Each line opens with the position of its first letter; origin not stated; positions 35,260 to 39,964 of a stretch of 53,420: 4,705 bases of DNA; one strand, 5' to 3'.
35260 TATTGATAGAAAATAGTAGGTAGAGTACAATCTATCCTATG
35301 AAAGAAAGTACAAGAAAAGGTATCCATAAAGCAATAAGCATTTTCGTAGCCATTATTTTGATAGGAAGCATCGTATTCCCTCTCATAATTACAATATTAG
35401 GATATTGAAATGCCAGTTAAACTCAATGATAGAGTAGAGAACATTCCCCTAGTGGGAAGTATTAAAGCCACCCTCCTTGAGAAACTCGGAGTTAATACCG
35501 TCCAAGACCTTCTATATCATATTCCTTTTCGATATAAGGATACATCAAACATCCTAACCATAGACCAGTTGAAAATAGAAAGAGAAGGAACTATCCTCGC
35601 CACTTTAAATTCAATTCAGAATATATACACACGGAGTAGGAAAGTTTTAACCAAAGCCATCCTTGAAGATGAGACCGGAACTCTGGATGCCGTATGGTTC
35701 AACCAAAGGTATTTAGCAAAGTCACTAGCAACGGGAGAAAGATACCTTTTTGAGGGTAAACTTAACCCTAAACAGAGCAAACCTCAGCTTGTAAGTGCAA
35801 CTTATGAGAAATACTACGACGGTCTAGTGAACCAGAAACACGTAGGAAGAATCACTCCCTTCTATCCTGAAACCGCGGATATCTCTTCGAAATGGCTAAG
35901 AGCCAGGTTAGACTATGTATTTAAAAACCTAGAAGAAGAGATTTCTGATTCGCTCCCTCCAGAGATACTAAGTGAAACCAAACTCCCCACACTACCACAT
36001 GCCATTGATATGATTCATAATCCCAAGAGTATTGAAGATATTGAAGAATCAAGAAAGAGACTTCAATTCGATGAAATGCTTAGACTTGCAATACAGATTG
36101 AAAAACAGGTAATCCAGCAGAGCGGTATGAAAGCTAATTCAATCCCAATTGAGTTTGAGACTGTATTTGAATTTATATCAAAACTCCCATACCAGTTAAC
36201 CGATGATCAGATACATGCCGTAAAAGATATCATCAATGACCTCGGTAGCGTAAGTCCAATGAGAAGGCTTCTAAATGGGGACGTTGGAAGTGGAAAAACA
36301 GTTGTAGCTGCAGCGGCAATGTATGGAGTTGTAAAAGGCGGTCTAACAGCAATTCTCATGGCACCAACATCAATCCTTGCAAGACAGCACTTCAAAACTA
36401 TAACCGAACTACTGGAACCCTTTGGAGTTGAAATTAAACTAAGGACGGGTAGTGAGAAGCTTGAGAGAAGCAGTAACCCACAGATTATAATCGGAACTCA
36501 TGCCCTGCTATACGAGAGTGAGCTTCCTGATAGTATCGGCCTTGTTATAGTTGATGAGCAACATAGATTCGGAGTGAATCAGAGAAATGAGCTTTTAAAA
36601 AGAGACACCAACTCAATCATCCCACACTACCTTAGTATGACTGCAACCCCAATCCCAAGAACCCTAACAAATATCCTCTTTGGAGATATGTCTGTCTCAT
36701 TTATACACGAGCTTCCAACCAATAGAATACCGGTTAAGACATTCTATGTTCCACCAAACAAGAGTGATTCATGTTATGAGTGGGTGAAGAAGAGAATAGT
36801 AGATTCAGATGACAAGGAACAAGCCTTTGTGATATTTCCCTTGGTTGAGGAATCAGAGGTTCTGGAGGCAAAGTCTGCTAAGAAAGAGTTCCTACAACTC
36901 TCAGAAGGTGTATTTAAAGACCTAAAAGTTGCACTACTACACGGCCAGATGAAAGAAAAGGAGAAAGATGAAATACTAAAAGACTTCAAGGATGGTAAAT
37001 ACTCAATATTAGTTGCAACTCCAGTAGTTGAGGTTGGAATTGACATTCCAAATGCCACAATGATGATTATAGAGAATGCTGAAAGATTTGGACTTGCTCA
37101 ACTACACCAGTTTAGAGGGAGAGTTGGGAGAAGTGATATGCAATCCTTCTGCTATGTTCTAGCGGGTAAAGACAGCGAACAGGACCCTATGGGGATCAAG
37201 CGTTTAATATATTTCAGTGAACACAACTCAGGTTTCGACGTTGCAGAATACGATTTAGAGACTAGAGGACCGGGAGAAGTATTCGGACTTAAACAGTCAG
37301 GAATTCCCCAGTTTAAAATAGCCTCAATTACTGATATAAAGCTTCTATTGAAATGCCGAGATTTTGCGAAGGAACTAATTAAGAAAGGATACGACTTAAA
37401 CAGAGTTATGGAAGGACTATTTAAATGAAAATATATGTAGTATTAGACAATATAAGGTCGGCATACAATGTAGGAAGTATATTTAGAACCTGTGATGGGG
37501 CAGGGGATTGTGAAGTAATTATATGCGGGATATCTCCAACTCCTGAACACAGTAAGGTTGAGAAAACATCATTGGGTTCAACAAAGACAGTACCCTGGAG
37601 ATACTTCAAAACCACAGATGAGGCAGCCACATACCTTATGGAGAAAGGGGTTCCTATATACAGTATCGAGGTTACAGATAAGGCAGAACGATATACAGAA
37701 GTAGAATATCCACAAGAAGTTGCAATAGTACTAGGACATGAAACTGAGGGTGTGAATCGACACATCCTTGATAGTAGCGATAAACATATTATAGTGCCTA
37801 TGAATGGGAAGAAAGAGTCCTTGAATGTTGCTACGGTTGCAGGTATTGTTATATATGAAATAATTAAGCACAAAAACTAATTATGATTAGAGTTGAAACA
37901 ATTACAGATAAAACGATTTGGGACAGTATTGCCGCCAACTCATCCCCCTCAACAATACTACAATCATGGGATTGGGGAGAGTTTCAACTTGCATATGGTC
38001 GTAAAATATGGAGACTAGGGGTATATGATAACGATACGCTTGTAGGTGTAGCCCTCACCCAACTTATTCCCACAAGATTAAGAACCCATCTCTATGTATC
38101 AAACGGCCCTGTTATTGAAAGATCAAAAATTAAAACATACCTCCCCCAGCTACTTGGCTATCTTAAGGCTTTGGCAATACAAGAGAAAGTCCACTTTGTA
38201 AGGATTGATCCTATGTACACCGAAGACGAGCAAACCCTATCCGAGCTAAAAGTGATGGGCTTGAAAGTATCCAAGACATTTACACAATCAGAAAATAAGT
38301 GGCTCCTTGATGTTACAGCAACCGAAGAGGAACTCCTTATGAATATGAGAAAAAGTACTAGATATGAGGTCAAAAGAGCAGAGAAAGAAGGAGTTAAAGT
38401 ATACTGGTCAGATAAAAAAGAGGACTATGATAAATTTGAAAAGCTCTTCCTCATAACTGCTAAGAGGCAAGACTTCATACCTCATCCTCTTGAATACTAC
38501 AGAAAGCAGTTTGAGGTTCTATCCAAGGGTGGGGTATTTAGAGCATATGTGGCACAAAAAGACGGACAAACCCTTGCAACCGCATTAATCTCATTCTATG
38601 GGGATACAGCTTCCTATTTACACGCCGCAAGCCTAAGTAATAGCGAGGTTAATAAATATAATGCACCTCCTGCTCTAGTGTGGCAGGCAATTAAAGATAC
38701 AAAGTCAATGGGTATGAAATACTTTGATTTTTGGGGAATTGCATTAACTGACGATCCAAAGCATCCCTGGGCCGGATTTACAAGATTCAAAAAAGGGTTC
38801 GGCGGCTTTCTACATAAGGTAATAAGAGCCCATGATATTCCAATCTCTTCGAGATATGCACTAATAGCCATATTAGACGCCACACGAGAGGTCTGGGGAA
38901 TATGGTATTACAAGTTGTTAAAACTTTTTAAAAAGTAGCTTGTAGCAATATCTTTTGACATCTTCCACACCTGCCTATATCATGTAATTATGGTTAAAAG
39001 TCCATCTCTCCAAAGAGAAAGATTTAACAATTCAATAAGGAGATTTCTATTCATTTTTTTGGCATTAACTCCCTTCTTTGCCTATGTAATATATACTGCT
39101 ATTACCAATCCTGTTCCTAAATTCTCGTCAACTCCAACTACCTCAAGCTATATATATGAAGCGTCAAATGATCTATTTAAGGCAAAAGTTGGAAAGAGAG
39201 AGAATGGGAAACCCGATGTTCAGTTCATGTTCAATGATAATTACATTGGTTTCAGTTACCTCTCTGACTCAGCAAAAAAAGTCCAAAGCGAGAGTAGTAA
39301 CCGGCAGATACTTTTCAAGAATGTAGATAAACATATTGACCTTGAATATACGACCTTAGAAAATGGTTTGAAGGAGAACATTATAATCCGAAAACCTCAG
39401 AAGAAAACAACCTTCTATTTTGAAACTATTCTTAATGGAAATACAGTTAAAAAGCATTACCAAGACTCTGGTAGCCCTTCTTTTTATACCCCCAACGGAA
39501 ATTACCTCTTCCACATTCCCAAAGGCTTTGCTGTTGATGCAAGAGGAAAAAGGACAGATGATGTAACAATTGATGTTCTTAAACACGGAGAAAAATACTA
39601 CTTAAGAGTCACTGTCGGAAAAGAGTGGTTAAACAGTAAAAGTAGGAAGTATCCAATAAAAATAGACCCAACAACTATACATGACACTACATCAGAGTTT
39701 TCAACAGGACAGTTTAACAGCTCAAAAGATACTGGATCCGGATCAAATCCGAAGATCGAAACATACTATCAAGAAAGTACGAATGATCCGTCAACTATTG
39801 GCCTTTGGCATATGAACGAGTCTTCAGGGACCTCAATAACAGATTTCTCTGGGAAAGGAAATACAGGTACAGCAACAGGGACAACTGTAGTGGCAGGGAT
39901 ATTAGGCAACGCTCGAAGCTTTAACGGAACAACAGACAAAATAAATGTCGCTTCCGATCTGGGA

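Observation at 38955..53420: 14.4-kb tandem locus of giant membrane-anchored LamG-module proteins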

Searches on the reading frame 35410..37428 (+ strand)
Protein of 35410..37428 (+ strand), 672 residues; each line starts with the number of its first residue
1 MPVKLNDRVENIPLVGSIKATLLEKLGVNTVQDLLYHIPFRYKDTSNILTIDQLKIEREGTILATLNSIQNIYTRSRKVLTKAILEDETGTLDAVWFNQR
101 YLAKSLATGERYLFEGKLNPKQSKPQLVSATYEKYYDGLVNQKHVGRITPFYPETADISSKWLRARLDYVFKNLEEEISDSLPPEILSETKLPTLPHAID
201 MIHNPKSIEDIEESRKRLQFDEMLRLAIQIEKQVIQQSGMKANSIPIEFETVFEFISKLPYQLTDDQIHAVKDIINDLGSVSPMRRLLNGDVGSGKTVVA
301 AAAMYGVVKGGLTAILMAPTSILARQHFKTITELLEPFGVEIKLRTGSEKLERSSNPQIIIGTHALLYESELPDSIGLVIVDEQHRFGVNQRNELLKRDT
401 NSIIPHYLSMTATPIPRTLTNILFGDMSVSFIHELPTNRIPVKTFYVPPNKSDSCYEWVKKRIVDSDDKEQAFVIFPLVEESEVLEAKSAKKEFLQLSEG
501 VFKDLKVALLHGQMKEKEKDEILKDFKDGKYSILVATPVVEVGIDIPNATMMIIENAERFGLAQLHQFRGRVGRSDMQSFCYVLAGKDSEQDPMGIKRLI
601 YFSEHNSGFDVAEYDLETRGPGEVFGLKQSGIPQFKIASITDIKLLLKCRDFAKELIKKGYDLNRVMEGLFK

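Call 17: search_protein_families(library=pfam, proteins=[window:35410-37428:+], max_evalue=0.001)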
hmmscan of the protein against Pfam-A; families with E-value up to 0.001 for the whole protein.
window:35410-37428:+ (672 aa): 9 families
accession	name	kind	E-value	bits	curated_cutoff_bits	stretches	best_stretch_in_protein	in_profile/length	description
PF00270.35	DEAD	-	1.5e-22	80.6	26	1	267-420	4-165/167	DEAD/DEAH box helicase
PF00271.37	Helicase_C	-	2.5e-21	76.4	23.5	1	463-575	10-109/110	Helicase conserved C-terminal domain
PF17191.10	RecG_wedge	-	1.3e-18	67.6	23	1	14-165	7-153/162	RecG wedge domain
PF04851.21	ResIII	-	1.2e-14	55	22.5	1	262-414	3-162/164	Type III restriction enzyme, res subunit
PF19833.4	RecG_dom3_C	-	2.8e-08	34.1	26.8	1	606-660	2-58/87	ATP-dependent DNA helicase RecG, domain 3, C-terminal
PF01336.31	tRNA_anti-codon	-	2.3e-07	31.1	27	1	68-128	9-68/75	OB-fold nucleic acid binding domain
PF22590.2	Cas3-like_C_2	-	1.4e-06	29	27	1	503-575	28-104/106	CRISPR-associated nuclease/helicase Cas3, C-terminal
PF16203.11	ERCC3_RAD25_C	-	0.00013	21.8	27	1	503-602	78-185/248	ERCC3/RAD25/XPB C-terminal helicase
PF13604.12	AAA_30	-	0.00035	20.8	27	0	262-398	1-111/191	AAA domain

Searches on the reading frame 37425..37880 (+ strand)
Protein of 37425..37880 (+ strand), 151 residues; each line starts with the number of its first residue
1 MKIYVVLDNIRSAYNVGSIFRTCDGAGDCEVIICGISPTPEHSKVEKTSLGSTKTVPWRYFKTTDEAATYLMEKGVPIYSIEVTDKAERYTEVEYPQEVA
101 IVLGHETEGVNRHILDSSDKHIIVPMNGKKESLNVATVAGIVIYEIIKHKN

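Call 17: search_protein_families(library=pfam, proteins=[window:37425-37880:+], max_evalue=0.001)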
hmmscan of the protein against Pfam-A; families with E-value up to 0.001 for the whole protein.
window:37425-37880:+ (151 aa): 1 family
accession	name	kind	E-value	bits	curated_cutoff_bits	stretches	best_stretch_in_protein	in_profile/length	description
PF00588.24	SpoU_methylase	-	2.4e-35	122.1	29.7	1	3-144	2-142/142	SpoU rRNA Methylase family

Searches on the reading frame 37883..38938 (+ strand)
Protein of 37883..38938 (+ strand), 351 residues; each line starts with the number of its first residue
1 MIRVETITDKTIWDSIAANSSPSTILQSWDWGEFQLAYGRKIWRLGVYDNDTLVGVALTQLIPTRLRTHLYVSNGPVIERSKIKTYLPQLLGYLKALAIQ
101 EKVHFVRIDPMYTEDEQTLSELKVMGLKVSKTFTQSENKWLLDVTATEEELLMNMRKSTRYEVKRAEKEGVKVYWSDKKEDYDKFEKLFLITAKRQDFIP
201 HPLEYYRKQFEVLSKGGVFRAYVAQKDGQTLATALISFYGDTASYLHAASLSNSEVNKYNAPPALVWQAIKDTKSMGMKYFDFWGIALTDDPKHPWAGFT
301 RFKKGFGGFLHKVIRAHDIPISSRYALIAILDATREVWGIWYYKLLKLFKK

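Call 17: search_protein_families(library=pfam, proteins=[window:37883-38938:+], max_evalue=0.001)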
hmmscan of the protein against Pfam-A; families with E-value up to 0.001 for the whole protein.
window:37883-38938:+ (351 aa): 2 families
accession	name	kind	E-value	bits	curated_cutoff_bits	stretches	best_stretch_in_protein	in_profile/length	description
PF02388.22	FemAB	-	6.3e-36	124.5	24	2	16-211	9-225/406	FemAB family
PF13480.13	Acetyltransf_6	-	8.1e-13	49.2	22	1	154-285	2-136/143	Acetyltransferase (GNAT) domain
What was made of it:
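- Checked: FemAB is at 37883..38938 (call 17).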

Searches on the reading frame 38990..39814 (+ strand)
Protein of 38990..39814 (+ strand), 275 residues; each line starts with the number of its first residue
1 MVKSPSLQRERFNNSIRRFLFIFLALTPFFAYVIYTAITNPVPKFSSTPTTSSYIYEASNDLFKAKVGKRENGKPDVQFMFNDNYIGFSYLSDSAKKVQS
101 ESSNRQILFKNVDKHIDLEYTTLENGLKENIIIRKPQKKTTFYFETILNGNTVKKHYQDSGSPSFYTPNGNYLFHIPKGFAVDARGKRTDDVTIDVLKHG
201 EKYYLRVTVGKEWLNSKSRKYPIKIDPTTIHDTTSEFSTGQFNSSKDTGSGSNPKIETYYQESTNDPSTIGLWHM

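Call 21: find_homologous_proteins(query=window:38990-39814:+, max_evalue=0.001)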
Query window:38990-39814:+ (275 aa): 1 proteins with E <= 0.001 among 232 candidates.
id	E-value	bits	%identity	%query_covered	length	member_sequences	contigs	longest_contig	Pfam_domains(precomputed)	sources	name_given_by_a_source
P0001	2.7e-47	179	36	95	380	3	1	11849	-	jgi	-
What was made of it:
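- Tried and rejected: The word-index search with the N-domain gave one hit (call 21) and wrongly suggested rarity.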

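Call 23: find_encoding_contigs(protein=P0001, flank=10000, max_places=6)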
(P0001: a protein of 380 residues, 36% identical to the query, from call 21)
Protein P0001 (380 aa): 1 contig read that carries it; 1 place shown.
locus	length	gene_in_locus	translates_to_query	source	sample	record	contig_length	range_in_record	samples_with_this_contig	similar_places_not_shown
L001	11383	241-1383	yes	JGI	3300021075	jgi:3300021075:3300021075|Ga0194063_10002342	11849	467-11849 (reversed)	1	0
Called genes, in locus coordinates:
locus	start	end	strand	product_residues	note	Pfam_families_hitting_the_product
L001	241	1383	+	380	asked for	-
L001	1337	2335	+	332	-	PF13884:Peptidase_S74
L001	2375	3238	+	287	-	-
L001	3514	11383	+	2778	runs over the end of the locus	?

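Call 32: search_protein_representatives(alignment_id=A1)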
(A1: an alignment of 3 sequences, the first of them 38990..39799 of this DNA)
Query: 3 sequences, 281 profile positions. Proteins with E-value up to 0.001 (for the whole library): 6465; up to 1e-10: 2584; up to 1e-30: 161. The best 150 are listed.
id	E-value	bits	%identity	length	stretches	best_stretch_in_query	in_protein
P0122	1.1e-132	458.0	-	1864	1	1-281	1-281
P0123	3.3e-132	456.4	-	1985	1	9-281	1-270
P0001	6.7e-129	445.5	-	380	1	1-281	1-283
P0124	4.3e-85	301.8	-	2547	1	20-281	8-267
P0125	1.5e-84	300.1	-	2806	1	22-281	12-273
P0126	3.8e-70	252.8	-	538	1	23-281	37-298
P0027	6.5e-70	252.0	-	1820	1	28-280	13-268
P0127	3.5e-69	249.6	-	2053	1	28-281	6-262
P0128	4.0e-69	249.4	-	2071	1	22-281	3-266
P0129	3.6e-68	246.3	-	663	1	59-280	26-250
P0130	8.8e-68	245.0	-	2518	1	14-281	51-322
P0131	1.1e-66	241.5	-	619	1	29-281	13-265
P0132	1.6e-66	240.9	-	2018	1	27-281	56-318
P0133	1.7e-66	240.8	-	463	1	30-281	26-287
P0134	1.9e-66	240.6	-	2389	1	51-281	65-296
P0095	3.6e-66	239.7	-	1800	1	28-281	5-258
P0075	1.0e-39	152.9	-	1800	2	211-281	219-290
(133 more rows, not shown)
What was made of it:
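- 39122..39799 (+): Gene A N-domain (aa 45-270). It is all-beta and has no Pfam model. The profile finds 6465 cluster representatives, nearly all at the N-terminus of 1800-5600-aa proteins (call 32).
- Tried and rejected: The full HMMER search corrected this (call 32).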

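Call 33: predict_structure(alignment_id=A1)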
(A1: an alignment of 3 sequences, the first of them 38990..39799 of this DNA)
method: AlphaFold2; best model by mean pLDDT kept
length: 270 residues; sequences in the alignment: 3
mean_pLDDT: 62.1   pTM: 0.58
mean pLDDT of the five models: 62.1, 60.8, 57.6, 52.4, 45.5
residues with pLDDT >= 90: 0; 70-90: 115; 50-70: 87; < 50: 68
segments of 3 or more residues with pLDDT < 50: 1-3, 38-51, 151-160, 231-270
pLDDT, mean of each block of 10 residues (from residue 1): 56 75 74 53 37 57 67 72 71 62 61 77 65 75 76 45 61 66 82 75 80 82 69 39 31 33 34
secondary structure, 60 per line:
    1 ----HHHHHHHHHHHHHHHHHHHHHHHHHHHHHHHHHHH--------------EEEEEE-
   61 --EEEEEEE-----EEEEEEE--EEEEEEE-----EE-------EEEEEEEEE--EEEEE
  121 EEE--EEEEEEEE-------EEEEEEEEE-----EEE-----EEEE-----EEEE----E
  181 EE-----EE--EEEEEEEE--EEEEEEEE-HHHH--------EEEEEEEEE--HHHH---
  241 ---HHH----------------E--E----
elements in order: H5-39 E54-59 E63-69 E75-81 E84-90 E105-113 E116-123 E126-133 E141-149 E155-157 E163-166 E172-175 E180-182 E192-199 E202-209 H211-214 E223-231 H234-237
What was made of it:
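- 39047..39103 (+): Gene A transmembrane anchor (aa 20-38), preceded by a basic 19-aa tail. AF2 models a helix at aa 5-39 (call 33).
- The N-domain model is of low confidence (pLDDT 62, call 33).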

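Call 39: fold_search(model_id=the predicted structure, library=pdb)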
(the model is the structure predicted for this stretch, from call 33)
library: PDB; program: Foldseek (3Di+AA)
matches with E <= 10: 769; with E <= 0.001: 0
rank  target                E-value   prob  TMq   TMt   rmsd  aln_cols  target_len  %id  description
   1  8r70_A                6.6e-02  0.63  0.31  0.16  11.3       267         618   10  Polysaccharide lyase BtPL33HA (BT4410) Y291A with HA dp4 (released 2024-12-04)
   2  9hmb                  6.6e-02  0.28  0.22  0.10  14.7       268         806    7  Crystal structure of GH139 glycoside hydrolase from Verrucomicrobium sp. in the hexagonal space group P6522 (released 2025-07-02)
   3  8r6z_B                9.5e-02  0.60  0.31  0.16  10.0       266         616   10  Polysaccharide lyase BtPL33HA (BT4410) Apo form 2 (released 2024-12-04)
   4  8r72_A                1.1e-01  0.57  0.31  0.16  11.4       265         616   10  Polysaccharide lyase BtPL33HA (BT4410) Y291A with HA dp4 collected at 1.33 A (released 2024-12-04)
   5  8r6z_A                1.3e-01  0.38  0.29  0.15  11.7       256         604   12  Polysaccharide lyase BtPL33HA (BT4410) Apo form 2 (released 2024-12-04)
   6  8r72_B                1.4e-01  0.57  0.33  0.17   8.6       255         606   10  Polysaccharide lyase BtPL33HA (BT4410) Y291A with HA dp4 collected at 1.33 A (released 2024-12-04)
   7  3htl                  1.4e-01  0.16  0.19  0.13  20.7       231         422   14  Structure of the Corynebacterium diphtheriae major pilin SpaA points to a modular pilus assembly with stabilizing isopep (released 2009-09-15)
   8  6y86                  1.6e-01  0.18  0.20  0.14  15.8       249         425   12  Active YidC insertase crystal structure with the first transmembrane domain resolved (released 2021-09-22)
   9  5xfm_B                1.7e-01  0.47  0.30  0.15  10.7       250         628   10  Crystal structure of beta-arabinopyranosidase (released 2018-02-28)
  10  5xfm_A                2.1e-01  0.38  0.29  0.15  10.9       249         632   10  Crystal structure of beta-arabinopyranosidase (released 2018-02-28)
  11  7oa8                  2.1e-01  0.06  0.08  0.06  18.4       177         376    7  PilC minor pilin of Streptococcus sanguinis SK36 type IV pili (released 2022-05-04)
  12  6ixy_A                2.2e-01  0.13  0.16  0.10  20.2       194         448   10  X-ray structure of major pilin from C. perfringens SM101 (released 2019-08-14)
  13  5xfm_D                2.3e-01  0.41  0.30  0.15  10.7       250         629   10  Crystal structure of beta-arabinopyranosidase (released 2018-02-28)
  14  3exw_A                2.3e-01  0.16  0.18  0.23  12.7       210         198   10  Crystal structure of the human Adenovirus type 7 fiber knob (released 2008-11-25)
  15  3hr6                  2.3e-01  0.06  0.12  0.09  20.9       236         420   14  Structure of the Corynebacterium diphtheriae major pilin SpaA points to a modular pilus assembly stabilizing isopeptide  (released 2009-09-15)
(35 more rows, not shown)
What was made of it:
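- Tried and rejected: The N-domain AF2 model was poor (pLDDT 62) and its Foldseek hits were meaningless (calls 33, 39).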

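Call 43: find_related_loci(query=A1, collection=genome_contigs, flank=10000)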
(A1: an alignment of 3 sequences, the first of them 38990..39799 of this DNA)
Query A1 (270 aa) in genome_contigs; peptide patterns used: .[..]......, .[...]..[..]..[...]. (x = any residue, [..] = any of these).
86 stretches matched a pattern; 19 encode a relative of the query (tblastn E <= 1e-3); 18 distinct loci.
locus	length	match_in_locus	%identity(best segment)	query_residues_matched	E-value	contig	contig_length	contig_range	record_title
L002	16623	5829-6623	57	9-270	3e-102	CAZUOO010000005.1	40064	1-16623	MAG TPA_asm: uncultured Candidatus Saccharibacteria bacterium isolate SRP319275_co5_98 genome assembly, contig: NODE_358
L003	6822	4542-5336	34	7-270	3e-48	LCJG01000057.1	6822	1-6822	MAG: Candidatus Collierbacteria bacterium GW2011_GWB1_44_6 UW68_C0057, whole genome shotgun sequence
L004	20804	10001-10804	36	21-270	6e-45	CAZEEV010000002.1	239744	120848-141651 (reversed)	MAG TPA_asm: uncultured Pseudomonadales bacterium isolate SRP294416_co1_79 genome assembly, contig: NODE_15_length_23974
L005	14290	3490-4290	32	7-270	3e-35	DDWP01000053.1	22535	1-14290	MAG TPA_asm: Candidatus Shapirobacteria bacterium UBA2283 UBA2283_contig_22167, whole genome shotgun sequence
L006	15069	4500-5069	35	113-270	7e-27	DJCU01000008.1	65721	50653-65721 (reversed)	MAG TPA_asm: Candidatus Gottesmanbacteria bacterium UBA5942 UBA5942_contig_276, whole genome shotgun sequence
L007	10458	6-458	40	88-231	7e-26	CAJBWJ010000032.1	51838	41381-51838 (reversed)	uncultured bacterium isolate Loc080925-5-5m_bin-0562 genome assembly, contig: bin-0562:32/86, whole genome shotgun seque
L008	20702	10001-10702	32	54-270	4e-23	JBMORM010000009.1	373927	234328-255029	MAG: Patescibacteria group bacterium isolate Betzabe_MAG180 MAG180_9, whole genome shotgun sequence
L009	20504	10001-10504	28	71-242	1e-18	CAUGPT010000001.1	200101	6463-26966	MAG TPA_asm: uncultured Eubacteriales bacterium isolate SRR16279955_bin.51_MetaWRAP_v1.3_MAG genome assembly, contig: ER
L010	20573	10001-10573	28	73-270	3e-15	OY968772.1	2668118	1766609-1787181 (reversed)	MAG: uncultured Solirubrobacterales bacterium isolate MFD05513.bin.1.159 genome assembly, chromosome: 1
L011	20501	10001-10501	25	56-228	2e-15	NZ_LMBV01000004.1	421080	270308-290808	Peribacillus muralis strain DSM 16288 Scaffold4, whole genome shotgun sequence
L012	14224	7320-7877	25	77-270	3e-14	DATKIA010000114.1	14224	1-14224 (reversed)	MAG TPA_asm: Solirubrobacterales bacterium isolate SMAG_U14592 k141_3221618, whole genome shotgun sequence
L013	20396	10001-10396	30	109-238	2e-13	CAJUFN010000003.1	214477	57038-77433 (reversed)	MAG TPA_asm: uncultured Lachnospiraceae bacterium isolate MGBC129736 genome assembly, contig: MGBC129736.3, whole genome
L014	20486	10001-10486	23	63-228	1e-11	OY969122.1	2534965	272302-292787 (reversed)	MAG: uncultured Solirubrobacterales bacterium isolate MFD02360.bin.1.202 genome assembly, chromosome: 1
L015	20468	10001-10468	24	73-230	3e-11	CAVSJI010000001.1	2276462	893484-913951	MAG: uncultured Solirubrobacterales bacterium isolate MFD01721.bin.1.228 genome assembly, contig: contig_12792, whole ge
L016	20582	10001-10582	27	71-249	1e-10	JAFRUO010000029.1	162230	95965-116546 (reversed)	MAG: Clostridia bacterium isolate RGIG2811 Goat_Omasum-6__c660422, whole genome shotgun sequence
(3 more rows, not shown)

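Call 79: search_protein_families(library=pfam, proteins=[P0001], max_evalue=1)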
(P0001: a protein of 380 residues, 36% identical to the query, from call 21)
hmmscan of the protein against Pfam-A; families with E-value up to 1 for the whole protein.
P0001 (380 aa): 0 families

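Call 80: search_solved_structures(query=A1, max_evalue=1)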
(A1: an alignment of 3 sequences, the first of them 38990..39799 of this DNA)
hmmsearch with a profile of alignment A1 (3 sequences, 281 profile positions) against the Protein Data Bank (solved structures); distinct sequences matched with E-value up to 1: 0.

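Call 83: search_protein_families(library=pfam, proteins=[L011:9623-10408:+, L011:10457-18013:+, L010:9593-15289:+, L004:9875-18079:+, L001:1337-2332:+, L001:2375-3235:+], max_evalue=0.0001)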
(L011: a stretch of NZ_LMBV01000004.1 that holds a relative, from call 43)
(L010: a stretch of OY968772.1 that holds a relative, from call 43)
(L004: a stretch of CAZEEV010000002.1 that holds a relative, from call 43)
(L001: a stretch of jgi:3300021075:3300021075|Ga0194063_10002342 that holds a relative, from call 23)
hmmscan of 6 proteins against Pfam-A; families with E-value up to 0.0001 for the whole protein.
L011:9623-10408:+ (262 aa): 0 families

L011:10457-18013:+ (2519 aa): 6 families
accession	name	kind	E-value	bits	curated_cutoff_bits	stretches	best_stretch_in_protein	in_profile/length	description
PF05593.20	RHS_repeat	-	6.7e-63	208.5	22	3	1347-1383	1-37/38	RHS Repeat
PF07591.16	PT-HINT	-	2.6e-24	86.5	27.7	1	2292-2418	2-137/137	Pretoxin HINT domain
PF20148.4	DUF6531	-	1.6e-13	51.2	24.1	1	753-823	5-74/74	Domain of unknown function (DUF6531)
PF00041.27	fn3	-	2.9e-07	31.1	25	1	330-414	2-80/84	Fibronectin type III domain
PF13403.11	Hint_2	-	4.7e-07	30.7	28.4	1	2285-2334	2-46/147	Hint domain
PF01079.26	Hint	-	1.4e-05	25.2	29.7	1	2278-2339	6-70/213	Hint module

L010:9593-15289:+ (1899 aa): 2 families
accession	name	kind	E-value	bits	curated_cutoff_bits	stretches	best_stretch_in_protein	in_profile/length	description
PF05593.20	RHS_repeat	-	3.8e-16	59.5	22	0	884-919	1-34/38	RHS Repeat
PF20148.4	DUF6531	-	5.1e-07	30.4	24.1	1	642-691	3-47/74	Domain of unknown function (DUF6531)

L004:9875-18079:+ (2735 aa): 3 families
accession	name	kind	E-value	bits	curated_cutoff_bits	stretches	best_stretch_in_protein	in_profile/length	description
PF13385.13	Laminin_G_3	-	1.9e-84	281.8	27.6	4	862-1011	1-150/151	Concanavalin A-like lectin/glucanases superfamily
PF21722.4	Gly_rich_2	-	6.5e-20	72.5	24.3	1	614-837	1-225/226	Glycine-rich domain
PF25788.1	Ig_Rha78A_N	-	3e-14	53.6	27.4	1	2391-2499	2-101/105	Rha78A-like, N-terminal immunoglobulin domain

L001:1337-2332:+ (332 aa): 1 family
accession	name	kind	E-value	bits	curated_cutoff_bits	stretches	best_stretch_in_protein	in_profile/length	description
PF13884.11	Peptidase_S74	-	1.1e-16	61.3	22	1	221-276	1-57/58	Chaperone of endosialidase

L001:2375-3235:+ (287 aa): 0 families

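Call 91: search_protein_families(library=phrogs, proteins=[window:38990-39799:+], max_evalue=0.001)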
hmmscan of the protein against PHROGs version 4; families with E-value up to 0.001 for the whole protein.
window:38990-39799:+ (270 aa): 0 families
